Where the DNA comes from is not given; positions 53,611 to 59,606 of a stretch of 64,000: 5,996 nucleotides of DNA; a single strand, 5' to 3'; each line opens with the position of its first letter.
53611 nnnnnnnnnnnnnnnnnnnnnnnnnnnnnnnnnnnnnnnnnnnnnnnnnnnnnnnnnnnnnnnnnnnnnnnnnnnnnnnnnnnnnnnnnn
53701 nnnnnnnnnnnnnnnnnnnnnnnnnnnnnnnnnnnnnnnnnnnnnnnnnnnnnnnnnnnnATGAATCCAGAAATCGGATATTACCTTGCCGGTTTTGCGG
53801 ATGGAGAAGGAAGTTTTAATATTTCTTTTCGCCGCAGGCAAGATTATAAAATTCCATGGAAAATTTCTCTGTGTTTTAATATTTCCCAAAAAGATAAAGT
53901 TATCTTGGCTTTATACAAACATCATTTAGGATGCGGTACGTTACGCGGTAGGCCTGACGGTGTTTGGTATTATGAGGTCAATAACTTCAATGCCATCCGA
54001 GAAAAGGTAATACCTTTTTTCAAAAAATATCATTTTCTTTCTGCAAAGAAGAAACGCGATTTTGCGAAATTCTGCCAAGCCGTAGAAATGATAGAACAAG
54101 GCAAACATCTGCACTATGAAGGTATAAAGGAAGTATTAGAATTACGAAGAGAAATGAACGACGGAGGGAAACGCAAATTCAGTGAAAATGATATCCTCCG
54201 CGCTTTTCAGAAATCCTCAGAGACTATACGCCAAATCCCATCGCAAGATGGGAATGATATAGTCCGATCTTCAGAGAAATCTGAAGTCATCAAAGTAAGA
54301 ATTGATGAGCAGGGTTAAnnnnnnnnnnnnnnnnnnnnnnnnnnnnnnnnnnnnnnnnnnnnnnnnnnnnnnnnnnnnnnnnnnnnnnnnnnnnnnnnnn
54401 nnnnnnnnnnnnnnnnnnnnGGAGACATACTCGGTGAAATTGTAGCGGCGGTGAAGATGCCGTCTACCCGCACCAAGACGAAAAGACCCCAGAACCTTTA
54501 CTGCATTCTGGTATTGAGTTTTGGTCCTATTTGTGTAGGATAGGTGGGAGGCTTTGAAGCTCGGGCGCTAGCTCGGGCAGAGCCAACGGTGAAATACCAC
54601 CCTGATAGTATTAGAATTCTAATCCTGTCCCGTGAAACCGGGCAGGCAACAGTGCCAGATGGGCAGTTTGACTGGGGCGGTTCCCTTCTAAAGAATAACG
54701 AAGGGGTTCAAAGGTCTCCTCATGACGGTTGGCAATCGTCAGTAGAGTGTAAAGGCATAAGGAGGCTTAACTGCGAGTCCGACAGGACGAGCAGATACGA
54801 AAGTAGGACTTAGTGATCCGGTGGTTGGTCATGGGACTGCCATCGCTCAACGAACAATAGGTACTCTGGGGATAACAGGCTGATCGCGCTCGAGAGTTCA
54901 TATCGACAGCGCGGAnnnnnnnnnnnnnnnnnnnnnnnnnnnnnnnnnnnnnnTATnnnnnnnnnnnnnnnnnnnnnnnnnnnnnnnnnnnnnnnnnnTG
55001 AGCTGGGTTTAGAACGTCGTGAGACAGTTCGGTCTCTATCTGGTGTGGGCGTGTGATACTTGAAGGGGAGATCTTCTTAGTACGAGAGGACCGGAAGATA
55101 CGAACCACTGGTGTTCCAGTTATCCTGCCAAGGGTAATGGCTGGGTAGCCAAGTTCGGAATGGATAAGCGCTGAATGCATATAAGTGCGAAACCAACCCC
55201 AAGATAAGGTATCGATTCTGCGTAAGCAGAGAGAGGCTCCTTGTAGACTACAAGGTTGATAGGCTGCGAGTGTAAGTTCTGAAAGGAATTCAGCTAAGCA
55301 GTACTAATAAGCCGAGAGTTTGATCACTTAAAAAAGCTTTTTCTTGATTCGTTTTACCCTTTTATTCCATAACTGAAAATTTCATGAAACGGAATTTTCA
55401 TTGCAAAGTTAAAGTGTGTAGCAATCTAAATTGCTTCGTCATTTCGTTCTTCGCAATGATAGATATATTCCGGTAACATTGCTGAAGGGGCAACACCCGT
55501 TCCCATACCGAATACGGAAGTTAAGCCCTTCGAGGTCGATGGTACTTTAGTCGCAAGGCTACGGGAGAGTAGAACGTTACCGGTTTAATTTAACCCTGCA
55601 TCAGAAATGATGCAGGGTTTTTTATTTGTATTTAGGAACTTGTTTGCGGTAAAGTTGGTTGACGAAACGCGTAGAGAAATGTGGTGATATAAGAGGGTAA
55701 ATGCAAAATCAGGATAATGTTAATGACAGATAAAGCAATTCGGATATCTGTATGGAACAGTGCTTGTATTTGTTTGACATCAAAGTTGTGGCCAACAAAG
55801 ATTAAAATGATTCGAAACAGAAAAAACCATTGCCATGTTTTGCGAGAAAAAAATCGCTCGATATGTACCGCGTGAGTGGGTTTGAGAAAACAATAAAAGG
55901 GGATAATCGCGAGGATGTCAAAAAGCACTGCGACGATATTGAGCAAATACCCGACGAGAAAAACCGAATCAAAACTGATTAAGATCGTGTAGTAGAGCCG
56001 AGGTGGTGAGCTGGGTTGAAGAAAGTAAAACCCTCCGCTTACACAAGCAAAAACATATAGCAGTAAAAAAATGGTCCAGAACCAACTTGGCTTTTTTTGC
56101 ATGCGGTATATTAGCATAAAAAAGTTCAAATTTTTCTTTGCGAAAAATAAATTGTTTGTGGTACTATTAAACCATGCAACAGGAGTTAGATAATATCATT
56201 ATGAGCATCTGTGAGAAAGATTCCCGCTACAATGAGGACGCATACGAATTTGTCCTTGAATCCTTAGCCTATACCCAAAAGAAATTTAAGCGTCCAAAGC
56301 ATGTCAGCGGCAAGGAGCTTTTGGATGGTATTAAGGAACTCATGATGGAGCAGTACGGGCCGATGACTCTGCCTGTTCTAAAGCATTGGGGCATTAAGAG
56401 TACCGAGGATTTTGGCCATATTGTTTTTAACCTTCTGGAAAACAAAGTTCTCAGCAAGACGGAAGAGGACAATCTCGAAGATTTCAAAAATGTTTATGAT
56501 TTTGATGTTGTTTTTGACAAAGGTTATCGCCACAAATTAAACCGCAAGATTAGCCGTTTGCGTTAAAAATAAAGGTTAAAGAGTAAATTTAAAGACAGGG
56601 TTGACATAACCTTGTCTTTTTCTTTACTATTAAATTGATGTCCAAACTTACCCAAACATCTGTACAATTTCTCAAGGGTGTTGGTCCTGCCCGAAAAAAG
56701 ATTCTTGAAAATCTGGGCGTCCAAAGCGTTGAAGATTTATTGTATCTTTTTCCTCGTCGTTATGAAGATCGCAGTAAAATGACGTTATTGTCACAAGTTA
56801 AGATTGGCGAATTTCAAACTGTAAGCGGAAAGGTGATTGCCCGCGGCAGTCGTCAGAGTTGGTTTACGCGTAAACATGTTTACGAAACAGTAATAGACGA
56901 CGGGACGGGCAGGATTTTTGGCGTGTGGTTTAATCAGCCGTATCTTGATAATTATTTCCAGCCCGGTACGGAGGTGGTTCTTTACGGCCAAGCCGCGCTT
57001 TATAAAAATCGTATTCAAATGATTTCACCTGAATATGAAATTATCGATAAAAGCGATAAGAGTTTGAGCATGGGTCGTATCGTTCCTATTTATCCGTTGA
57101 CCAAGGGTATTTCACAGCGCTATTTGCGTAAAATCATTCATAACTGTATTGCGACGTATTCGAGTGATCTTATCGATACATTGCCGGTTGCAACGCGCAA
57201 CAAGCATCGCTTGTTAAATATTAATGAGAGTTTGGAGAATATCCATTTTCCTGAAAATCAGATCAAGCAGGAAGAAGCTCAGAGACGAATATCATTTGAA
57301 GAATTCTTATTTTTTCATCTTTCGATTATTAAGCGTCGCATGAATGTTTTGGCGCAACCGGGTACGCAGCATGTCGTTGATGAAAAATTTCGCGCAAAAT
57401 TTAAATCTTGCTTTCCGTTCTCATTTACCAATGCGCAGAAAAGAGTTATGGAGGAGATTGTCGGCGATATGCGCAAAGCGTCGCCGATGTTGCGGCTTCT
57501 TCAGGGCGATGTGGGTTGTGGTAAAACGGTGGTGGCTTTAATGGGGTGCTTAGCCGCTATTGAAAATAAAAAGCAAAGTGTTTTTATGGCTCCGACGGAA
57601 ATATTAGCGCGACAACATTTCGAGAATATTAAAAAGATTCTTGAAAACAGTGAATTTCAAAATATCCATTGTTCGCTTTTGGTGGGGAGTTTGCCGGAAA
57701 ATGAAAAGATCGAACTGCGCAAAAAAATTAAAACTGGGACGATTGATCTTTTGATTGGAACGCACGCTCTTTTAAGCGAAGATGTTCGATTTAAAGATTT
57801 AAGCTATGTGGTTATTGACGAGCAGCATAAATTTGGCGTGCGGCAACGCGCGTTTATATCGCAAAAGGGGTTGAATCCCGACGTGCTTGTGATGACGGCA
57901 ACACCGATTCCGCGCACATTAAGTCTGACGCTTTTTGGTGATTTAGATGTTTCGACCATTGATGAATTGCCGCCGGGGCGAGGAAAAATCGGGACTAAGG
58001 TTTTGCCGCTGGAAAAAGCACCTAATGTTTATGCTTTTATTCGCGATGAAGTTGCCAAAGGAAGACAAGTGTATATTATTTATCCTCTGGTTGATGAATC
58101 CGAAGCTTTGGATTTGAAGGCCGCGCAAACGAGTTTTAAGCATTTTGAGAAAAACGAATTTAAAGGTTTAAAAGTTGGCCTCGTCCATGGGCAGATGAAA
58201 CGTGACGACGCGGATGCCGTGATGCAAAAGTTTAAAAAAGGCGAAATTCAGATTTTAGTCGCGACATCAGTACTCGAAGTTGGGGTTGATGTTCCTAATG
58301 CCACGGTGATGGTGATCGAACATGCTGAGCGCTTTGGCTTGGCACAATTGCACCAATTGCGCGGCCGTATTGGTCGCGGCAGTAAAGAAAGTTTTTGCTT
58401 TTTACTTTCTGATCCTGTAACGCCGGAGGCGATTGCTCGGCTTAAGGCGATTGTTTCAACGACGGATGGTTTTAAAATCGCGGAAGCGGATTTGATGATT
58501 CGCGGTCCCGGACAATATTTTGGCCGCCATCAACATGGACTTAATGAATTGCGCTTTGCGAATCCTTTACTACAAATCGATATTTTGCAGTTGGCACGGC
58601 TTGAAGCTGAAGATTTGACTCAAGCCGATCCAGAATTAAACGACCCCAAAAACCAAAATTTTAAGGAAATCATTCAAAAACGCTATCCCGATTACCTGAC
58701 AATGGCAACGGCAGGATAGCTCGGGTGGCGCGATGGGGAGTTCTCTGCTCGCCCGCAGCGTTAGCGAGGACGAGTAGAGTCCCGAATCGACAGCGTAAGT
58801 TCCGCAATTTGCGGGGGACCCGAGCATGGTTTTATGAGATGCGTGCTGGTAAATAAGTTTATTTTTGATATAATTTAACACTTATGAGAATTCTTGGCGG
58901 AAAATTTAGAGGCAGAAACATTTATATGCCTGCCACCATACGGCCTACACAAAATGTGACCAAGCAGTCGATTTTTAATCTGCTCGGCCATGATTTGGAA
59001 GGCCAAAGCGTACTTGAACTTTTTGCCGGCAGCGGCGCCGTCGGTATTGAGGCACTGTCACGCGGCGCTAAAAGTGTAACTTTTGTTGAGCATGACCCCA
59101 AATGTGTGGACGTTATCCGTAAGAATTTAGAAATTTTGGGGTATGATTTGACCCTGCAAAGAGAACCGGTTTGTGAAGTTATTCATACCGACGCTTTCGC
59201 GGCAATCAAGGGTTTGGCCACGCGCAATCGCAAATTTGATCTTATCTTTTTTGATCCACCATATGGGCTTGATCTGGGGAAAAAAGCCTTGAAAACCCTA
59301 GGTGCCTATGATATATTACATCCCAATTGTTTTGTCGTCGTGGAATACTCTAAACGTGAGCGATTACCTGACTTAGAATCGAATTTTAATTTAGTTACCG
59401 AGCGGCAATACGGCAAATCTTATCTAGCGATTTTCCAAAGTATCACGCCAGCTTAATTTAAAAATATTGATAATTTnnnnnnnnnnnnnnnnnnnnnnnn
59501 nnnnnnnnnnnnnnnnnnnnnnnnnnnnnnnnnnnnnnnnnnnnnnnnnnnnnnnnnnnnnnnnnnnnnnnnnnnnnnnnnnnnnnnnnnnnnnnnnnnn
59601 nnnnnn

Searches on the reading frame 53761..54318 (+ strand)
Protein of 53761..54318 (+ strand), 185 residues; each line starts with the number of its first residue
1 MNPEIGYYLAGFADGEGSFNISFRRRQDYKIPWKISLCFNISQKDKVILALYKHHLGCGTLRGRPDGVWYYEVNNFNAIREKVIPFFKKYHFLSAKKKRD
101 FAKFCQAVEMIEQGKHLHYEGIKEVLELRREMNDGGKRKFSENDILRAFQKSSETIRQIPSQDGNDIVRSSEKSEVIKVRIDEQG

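Call 8: search_protein_families(library=pfam, proteins=[window:53761-54318:+], max_evalue=0.001)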
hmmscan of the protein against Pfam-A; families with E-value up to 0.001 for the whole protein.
window:53761-54318:+ (185 aa): 1 family
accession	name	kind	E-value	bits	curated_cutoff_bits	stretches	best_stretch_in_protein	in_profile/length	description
PF00961.24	LAGLIDADG_1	-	2.7e-21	76.8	23.1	1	9-108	1-102/102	LAGLIDADG endonuclease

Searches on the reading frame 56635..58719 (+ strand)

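Call 8: search_protein_families(library=pfam, proteins=[window:56635-58719:+], max_evalue=0.001)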
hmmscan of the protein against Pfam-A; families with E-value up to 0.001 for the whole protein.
window:56635-58719:+ (694 aa): 7 families
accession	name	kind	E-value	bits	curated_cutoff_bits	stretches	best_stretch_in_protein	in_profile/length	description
PF17191.10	RecG_wedge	-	3.7e-33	114.8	23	1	10-173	2-160/162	RecG wedge domain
PF00271.37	Helicase_C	-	2.3e-25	89.4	23.5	1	469-581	10-108/110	Helicase conserved C-terminal domain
PF00270.35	DEAD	-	5.4e-24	85.2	26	1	266-428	2-163/167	DEAD/DEAH box helicase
PF04851.21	ResIII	-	1.1e-11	45.4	22.5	1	264-424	4-162/164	Type III restriction enzyme, res subunit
PF19833.4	RecG_dom3_C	-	1.1e-11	45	26.8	1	609-677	1-70/87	ATP-dependent DNA helicase RecG, domain 3, C-terminal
PF01336.31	tRNA_anti-codon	-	1.1e-05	25.7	27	1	62-137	2-75/75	OB-fold nucleic acid binding domain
PF22590.2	Cas3-like_C_2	-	1.7e-05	25.5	27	1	495-582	13-104/106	CRISPR-associated nuclease/helicase Cas3, C-terminal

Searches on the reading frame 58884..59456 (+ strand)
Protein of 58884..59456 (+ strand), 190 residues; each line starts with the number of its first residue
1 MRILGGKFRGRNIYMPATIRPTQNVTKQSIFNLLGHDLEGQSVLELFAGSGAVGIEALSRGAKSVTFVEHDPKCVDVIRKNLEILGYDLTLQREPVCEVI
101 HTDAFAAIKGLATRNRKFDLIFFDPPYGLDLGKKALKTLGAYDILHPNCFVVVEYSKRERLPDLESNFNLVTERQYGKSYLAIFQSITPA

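Call 8: search_protein_families(library=pfam, proteins=[window:58884-59456:+], max_evalue=0.001)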
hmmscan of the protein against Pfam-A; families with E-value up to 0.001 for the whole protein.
window:58884-59456:+ (190 aa): 7 families
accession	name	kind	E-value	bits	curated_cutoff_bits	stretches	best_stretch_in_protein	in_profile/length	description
PF03602.21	Cons_hypoth95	-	3.3e-51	174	24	1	1-185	1-182/182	Conserved hypothetical protein 95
PF09445.16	Methyltransf_15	-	0.00012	22.1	22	1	42-128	3-82/165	RNA cap guanine-N2 methyltransferase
PF05175.20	MTS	-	0.00017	21.7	23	1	39-130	31-111/170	Methyltransferase small domain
PF02086.21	MethyltransfD12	-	0.00032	20.9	22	0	30-63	12-44/253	D12 class N6 adenine-specific DNA methyltransferase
PF01564.23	Spermine_synth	-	0.00052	20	22.9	1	62-124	42-98/186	Spermine/spermidine synthase domain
PF06325.19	PrmA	-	0.00064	19.7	22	1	25-84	147-206/296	Ribosomal protein L11 methyltransferase (PrmA)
PF01170.24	UPF0020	-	0.00093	19.4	22.3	0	39-135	28-139/197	RMKL-like, methyltransferase domain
